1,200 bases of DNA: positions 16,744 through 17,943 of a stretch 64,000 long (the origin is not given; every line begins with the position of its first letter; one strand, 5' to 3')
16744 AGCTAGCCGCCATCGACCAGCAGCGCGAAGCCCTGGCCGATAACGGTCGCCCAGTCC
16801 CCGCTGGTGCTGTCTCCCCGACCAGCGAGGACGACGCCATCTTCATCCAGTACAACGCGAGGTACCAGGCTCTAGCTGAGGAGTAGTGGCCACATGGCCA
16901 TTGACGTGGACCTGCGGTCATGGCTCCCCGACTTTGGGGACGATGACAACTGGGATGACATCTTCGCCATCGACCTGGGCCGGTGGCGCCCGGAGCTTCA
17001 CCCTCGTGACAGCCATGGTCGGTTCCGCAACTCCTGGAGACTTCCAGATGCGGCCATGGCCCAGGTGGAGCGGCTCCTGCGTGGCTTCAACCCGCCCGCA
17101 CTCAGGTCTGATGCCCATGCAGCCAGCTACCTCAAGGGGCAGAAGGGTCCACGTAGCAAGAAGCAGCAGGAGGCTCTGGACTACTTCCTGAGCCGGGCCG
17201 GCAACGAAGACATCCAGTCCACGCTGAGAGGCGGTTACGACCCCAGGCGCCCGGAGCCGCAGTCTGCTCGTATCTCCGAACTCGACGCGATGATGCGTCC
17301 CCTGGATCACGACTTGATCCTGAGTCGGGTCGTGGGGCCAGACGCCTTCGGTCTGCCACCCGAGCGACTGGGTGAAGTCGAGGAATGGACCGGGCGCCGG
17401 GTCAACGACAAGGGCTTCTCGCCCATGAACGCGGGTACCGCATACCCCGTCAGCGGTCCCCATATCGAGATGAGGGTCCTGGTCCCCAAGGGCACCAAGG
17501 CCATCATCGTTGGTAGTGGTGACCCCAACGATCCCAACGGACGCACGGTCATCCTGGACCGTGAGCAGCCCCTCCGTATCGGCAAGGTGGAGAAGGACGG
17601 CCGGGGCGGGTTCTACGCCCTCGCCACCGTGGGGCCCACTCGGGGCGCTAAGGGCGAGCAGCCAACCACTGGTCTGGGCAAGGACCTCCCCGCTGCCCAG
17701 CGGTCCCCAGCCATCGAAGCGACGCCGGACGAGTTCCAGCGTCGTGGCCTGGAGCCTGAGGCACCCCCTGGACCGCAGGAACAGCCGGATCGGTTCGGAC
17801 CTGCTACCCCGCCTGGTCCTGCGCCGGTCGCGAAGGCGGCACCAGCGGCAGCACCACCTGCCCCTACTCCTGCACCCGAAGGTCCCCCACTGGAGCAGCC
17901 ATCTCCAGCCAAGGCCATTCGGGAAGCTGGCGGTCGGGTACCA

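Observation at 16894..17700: The N-terminus of the giant protein has an ADP-ribosyltransferase-like (C3/iota/VIP2-type) motif arrangement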

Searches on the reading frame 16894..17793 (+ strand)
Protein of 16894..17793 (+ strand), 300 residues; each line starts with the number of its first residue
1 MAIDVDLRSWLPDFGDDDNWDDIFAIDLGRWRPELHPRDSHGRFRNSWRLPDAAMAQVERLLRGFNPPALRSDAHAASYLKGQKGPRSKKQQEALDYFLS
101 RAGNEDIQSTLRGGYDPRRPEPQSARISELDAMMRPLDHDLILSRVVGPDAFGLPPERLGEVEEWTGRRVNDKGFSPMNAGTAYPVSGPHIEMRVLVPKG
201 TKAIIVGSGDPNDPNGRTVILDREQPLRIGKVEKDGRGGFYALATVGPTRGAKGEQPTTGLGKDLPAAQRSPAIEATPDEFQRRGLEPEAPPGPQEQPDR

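Call 5: search_protein_families(library=pfam, proteins=[window:16894-17793:+], max_evalue=1)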
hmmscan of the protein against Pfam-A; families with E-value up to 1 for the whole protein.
window:16894-17793:+ (300 aa): 1 family
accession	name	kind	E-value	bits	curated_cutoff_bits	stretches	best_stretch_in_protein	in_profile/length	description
PF03496.20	ADPrib_exo_Tox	-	8.7e-06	25.6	23.4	1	85-234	14-178/196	ADP-ribosyltransferase exoenzyme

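Call 6: search_protein_families(library=phrogs, proteins=[window:16894-17793:+], max_evalue=0.01)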
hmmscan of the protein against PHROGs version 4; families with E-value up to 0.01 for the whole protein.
window:16894-17793:+ (300 aa): 0 families

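Call 7: search_solved_structures(query=window:16894-17793:+, max_evalue=10, show_alignments=3)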
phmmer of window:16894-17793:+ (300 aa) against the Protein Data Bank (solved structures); distinct sequences matched with E-value up to 10: 2.
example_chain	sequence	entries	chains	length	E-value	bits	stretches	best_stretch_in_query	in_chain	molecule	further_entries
1ojq_A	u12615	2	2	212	0.26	14.1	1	168-233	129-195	ADP-RIBOSYLTRANSFERASE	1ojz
4n4r_B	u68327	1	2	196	1.8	11.4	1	188-219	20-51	LPS-assembly lipoprotein LptE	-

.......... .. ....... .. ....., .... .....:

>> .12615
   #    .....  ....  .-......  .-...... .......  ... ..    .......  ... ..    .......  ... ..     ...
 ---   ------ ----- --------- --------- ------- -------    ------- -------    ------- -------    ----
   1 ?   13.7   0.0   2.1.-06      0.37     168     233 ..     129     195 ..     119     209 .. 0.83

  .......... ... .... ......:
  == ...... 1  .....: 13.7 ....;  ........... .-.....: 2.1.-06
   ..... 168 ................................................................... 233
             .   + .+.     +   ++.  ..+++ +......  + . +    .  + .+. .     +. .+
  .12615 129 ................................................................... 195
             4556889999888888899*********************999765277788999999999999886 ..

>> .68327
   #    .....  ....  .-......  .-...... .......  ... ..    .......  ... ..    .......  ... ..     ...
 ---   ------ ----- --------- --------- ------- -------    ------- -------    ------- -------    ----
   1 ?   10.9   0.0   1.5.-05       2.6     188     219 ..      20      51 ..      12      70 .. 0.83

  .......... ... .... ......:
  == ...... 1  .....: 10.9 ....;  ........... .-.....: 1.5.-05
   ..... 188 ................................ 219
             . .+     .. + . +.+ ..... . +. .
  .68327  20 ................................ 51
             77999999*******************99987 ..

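Call 8: search_dna_similar(query=window:16894-17793:+, collection=phages, mode=protein, max_rows=30)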
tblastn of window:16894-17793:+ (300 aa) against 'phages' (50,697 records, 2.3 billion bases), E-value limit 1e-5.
No match.

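Call 9: find_homologous_proteins(query=window:16894-17673:+, max_evalue=0.001)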
Query window:16894-17673:+ (260 aa): 2 proteins with E <= 0.001 among 673 candidates.
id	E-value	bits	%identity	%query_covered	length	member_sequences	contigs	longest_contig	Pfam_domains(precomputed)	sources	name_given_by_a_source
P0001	1.8e-130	453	95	79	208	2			-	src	-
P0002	8.3e-40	155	43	81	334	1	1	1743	PF03496.21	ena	-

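Call 12: search_protein_families(library=ncbifam, proteins=[window:16894-17793:+], max_evalue=1)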
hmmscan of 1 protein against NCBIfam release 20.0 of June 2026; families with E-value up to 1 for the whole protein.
window:16894-17793:+ (300 aa): 0 families

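Call 18: find_encoding_contigs(protein=P0001, flank=10000)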
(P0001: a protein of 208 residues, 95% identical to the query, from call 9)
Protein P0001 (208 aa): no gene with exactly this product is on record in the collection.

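Call 19: find_encoding_contigs(protein=P0002, flank=10000)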
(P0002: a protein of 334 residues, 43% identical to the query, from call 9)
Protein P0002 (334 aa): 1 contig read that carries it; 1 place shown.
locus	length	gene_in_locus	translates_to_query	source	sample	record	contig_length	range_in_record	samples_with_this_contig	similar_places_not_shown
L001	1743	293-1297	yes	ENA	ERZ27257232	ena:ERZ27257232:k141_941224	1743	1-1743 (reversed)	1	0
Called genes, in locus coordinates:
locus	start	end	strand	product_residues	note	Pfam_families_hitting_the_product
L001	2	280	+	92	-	?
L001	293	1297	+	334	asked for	PF03496:ADPrib_exo_Tox (weak)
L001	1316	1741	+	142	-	?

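Call 25: search_protein_representatives(alignment_id=A1)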
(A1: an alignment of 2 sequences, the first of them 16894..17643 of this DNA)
Query: 2 sequences, 256 profile positions. Proteins with E-value up to 0.001 (for the whole library): 751; up to 1e-10: 319; up to 1e-30: 129. The best 150 are listed.
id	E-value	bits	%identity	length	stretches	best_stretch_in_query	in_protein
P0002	3.5e-117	406.7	-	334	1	14-256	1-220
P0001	9.3e-117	405.3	-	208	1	1-211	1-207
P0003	3.2e-101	354.4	-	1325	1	15-256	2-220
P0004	1.2e-99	349.2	-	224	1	14-255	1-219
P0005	1.7e-94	332.3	-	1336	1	15-254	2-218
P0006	3.4e-89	315.0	-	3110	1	1-251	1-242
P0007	4.0e-88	311.5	-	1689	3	27-251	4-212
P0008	7.7e-84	297.4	-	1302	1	25-255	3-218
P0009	1.6e-83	296.4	-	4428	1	28-251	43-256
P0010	4.1e-82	291.8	-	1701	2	15-251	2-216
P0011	1.8e-81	289.6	-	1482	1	50-255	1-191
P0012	2.9e-79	282.4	-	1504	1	27-251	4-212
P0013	1.9e-77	276.5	-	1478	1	15-255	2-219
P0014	9.0e-77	274.3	-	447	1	14-255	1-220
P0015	2.4e-76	272.9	-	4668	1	19-251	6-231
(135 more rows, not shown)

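Call 32: find_homologous_proteins(query=A2, max_evalue=0.00001)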
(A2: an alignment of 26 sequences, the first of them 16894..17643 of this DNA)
Query A2 (26 sequences) (250 aa, profile of the alignment): 8 proteins with E <= 0.00001 among 8000 candidates.
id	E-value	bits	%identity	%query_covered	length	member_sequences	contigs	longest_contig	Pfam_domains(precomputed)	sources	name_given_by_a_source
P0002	3.3e-88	314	43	84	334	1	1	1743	PF03496.21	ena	-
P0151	1.8e-81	292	46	91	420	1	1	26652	PF03496.21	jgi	jgi:hypothetical protein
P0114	1.2e-73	266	34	84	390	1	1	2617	-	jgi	jgi:hypothetical protein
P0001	2.1e-70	255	95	82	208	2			-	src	-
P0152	4.3e-63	231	30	82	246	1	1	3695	-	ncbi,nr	ncbi:MAG TPA: hypothetical protein VK899_07365, partial [Gemmatimonadales bacterium]|nr:hypothetical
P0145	3.4e-58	215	29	85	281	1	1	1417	-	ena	-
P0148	2.2e-44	170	35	56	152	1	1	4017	-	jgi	-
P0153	3.7e-44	169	33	59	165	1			-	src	-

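Call 33: find_encoding_contigs(protein=P0151, flank=10000)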
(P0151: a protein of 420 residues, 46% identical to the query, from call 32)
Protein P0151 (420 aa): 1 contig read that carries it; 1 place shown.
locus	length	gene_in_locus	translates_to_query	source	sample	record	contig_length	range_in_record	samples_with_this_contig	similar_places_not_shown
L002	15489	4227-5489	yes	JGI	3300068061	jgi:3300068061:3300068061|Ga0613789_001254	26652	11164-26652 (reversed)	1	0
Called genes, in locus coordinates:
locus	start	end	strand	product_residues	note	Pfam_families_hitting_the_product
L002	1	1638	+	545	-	?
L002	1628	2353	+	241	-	PF04233:Phage_Mu_F (weak)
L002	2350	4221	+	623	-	-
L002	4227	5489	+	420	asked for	PF03496:ADPrib_exo_Tox (weak)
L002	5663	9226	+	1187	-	-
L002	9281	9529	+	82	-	-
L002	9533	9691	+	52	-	-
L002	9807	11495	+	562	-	-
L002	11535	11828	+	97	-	-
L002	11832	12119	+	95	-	-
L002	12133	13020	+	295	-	-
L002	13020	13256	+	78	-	-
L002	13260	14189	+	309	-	-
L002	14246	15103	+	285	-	-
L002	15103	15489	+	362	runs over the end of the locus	-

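Call 37: predict_structure(alignment_id=A2)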
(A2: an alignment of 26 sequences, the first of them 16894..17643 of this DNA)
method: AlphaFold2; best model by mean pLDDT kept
length: 250 residues; sequences in the alignment: 26
mean_pLDDT: 84.2   pTM: 0.78
mean pLDDT of the five models: 84.2, 83.6, 82.3, 81.6, 81.5
residues with pLDDT >= 90: 169; 70-90: 33; 50-70: 13; < 50: 35
segments of 3 or more residues with pLDDT < 50: 1-35
pLDDT, mean of each block of 10 residues (from residue 1): 35 38 40 53 64 86 93 95 96 97 96 91 94 98 96 93 92 95 92 97 93 92 95 93 91
secondary structure, 60 per line:
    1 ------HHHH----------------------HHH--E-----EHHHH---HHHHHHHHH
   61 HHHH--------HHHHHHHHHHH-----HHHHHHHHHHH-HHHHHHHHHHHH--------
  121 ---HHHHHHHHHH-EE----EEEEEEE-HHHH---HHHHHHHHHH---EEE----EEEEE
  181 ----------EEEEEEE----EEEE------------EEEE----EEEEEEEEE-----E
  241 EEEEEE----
elements in order: H7-10 H45-48 H52-64 H73-83 H89-99 H101-112 H124-133 E141-147 H149-152 H156-165 E169-171 E176-180 E191-197 E202-205 E218-221 E226-234 E240-246

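Call 41: fold_search(model_id=the predicted structure, library=pdb)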
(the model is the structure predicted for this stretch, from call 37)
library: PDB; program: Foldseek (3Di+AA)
matches with E <= 10: 311; with E <= 0.001: 136
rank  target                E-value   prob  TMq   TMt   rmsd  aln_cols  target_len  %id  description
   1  8za7_B                5.1e-10  1.00  0.56  0.75   3.8       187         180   17  ART-ARH type toxin effector-immunity protein pair of Listeria monocytogenes (released 2025-04-30)
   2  4h0v_A                7.0e-10  1.00  0.61  0.38   3.3       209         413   20  Crystal structure of NAD+-Ia(E378S)-actin complex (released 2013-02-20)
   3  7vnj_H                2.2e-09  1.00  0.58  0.39   3.9       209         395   20  Complex structure of Clostridioides difficile enzymatic component (CDTa) and binding component (CDTb) pore with short  (released 2022-10-26)
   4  6x6x_B                2.6e-09  1.00  0.57  0.36   4.1       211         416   21  Crystal structure of enzymatic binary toxin component from Clostridium difficile in complex with (released 2021-07-28)
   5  6x6x_A                2.8e-09  1.00  0.57  0.36   4.0       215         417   20  Crystal structure of enzymatic binary toxin component from Clostridium difficile in complex with (released 2021-07-28)
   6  4h0y_A                3.0e-09  1.00  0.58  0.37   3.9       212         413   20  Crystal structure of NAD+-Ia(E380S)-actin complex (released 2013-02-20)
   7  1r45_C                3.8e-09  1.00  0.56  0.68   4.0       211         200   17  ADP-ribosyltransferase C3bot2 from Clostridium botulinum, triclinic form (released 2004-11-16)
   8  9mdj_Z                4.6e-09  1.00  0.60  0.40   3.5       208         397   20  Clostridioides difficile Transferase B Component Dimer in Complex with the A Component (released 2025-07-16)
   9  1r45_A                4.6e-09  1.00  0.58  0.70   3.9       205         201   18  ADP-ribosyltransferase C3bot2 from Clostridium botulinum, triclinic form (released 2004-11-16)
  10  4h03_A                5.1e-09  1.00  0.61  0.38   3.3       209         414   19  Crystal structure of NAD+-Ia-actin complex (released 2013-02-20)
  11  6x41_A                5.5e-09  1.00  0.58  0.37   3.8       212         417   21  Crystal structure of inactive enzymatic binary toxin component from Clostridium difficile (released 2021-12-15)
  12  6klo_H                5.8e-09  1.00  0.60  0.39   3.7       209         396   19  Complex structure of Iota toxin enzymatic component (Ia) and binding component (Ib) pore with short stem (released 2020-01-15)
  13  2wn6                  5.8e-09  1.00  0.57  0.37   4.1       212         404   21  Structural Basis for Substrate Recognition in the Enzymatic Component of ADP-ribosyltransferase Toxin CDTa from Clostrid (released 2009-08-18)
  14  6x6r_B                6.2e-09  1.00  0.54  0.34   4.0       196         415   21  Crystal structure of C.difficile ribosyltransferase CDTa in complex with pCl-phenylthioDADMeImmA (released 2021-10-13)
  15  2c89_D                7.0e-09  1.00  0.57  0.70   3.9       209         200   17  Structure of the wild-type C3bot1 Exoenzyme (Free state, crystal form I) (released 2007-02-27)
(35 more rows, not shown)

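Call 44: find_related_loci(query=A1, collection=viral_contigs, flank=10000)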
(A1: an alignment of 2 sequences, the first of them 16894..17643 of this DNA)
Query A1 (250 aa) in viral_contigs; peptide patterns used: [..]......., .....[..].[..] (x = any residue, [..] = any of these).
53 stretches matched a pattern; 28 encode a relative of the query (tblastn E <= 1e-3); 28 distinct loci.
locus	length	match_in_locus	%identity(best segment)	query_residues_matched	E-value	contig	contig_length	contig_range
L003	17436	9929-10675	93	1-250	2e-156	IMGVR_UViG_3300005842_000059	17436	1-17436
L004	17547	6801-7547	93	1-250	2e-156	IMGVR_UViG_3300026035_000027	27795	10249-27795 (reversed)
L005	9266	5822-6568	92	1-250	2e-154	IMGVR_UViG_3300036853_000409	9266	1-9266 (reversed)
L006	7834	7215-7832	89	1-207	9e-121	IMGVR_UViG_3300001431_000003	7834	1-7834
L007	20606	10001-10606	47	35-246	5e-52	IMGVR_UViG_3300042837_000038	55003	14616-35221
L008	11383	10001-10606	47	35-246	5e-52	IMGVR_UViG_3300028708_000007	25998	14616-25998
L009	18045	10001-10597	46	35-244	3e-50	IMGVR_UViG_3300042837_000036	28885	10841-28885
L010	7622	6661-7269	45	35-248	2e-50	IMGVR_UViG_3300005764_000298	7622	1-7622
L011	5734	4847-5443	46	35-244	6e-50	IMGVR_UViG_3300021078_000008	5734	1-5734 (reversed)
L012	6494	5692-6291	42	35-244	3e-45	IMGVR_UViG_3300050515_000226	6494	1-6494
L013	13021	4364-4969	41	35-246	4e-45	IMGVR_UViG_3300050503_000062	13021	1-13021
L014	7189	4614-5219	41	35-246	4e-45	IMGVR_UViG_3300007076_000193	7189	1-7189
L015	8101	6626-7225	40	35-246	1e-43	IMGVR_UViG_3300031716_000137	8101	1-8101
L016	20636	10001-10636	52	28-250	9e-77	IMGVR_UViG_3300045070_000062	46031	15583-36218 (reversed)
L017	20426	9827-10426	38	35-244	1e-39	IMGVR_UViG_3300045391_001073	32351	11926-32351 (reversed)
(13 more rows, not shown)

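Call 45: find_related_loci(query=A1, collection=genome_contigs, flank=10000)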
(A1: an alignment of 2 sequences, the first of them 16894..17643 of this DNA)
Query A1 (250 aa) in genome_contigs; peptide patterns used: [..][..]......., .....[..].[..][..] (x = any residue, [..] = any of these).
33 stretches matched a pattern, but none encodes a relative of the query by tblastn (E <= 1e-3).
